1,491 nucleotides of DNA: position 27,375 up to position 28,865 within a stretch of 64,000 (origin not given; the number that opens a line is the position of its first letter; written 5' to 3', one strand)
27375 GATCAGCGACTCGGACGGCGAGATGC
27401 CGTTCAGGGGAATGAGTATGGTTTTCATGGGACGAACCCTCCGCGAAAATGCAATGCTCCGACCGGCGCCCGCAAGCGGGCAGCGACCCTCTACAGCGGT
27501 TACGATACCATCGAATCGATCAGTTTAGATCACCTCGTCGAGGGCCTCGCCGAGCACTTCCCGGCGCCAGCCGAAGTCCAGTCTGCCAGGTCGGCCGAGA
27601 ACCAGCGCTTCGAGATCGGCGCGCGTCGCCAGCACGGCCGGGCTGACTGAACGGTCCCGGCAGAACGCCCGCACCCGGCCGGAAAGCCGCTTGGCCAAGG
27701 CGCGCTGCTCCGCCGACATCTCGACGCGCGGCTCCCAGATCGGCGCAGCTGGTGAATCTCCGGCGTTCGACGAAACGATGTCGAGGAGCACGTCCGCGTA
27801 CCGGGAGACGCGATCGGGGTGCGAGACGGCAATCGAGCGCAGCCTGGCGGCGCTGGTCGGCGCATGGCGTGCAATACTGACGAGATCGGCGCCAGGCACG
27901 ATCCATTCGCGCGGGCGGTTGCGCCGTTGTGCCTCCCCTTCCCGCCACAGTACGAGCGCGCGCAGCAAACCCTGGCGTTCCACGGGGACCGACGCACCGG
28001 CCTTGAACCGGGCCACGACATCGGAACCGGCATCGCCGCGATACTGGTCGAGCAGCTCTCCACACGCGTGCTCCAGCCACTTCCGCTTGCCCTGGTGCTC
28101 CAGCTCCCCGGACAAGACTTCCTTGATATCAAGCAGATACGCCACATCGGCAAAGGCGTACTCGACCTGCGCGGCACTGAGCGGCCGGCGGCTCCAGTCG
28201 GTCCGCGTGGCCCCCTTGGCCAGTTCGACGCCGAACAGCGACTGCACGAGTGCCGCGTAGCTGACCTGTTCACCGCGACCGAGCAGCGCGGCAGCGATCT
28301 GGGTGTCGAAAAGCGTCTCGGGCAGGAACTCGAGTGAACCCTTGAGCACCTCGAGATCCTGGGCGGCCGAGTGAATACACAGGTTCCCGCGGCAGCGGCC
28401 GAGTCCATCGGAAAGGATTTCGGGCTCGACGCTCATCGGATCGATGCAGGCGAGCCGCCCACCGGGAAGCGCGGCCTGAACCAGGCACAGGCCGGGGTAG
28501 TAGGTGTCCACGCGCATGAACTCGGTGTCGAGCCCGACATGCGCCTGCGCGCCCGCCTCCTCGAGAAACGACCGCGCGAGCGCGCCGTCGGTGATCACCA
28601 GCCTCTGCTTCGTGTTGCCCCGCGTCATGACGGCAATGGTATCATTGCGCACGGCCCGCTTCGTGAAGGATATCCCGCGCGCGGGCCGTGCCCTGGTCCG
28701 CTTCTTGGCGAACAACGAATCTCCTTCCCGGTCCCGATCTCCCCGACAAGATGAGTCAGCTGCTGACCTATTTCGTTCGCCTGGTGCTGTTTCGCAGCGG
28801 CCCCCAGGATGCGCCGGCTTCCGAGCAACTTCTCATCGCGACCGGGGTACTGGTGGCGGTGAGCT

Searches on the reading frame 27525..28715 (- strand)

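Call 25: search_protein_families(library=pfam, proteins=[window:27525-28715:-], max_evalue=0.0001)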
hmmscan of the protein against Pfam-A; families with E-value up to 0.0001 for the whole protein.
window:27525-28715:- (396 aa): 2 families
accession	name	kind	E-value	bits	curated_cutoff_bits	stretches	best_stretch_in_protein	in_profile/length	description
PF01612.26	DNA_pol_A_exo1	-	9.5e-30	104.1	23.6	1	41-205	4-172/173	3'-5' exonuclease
PF00570.28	HRDC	-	7.9e-13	48.6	23.8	1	248-314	2-68/68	HRDC domain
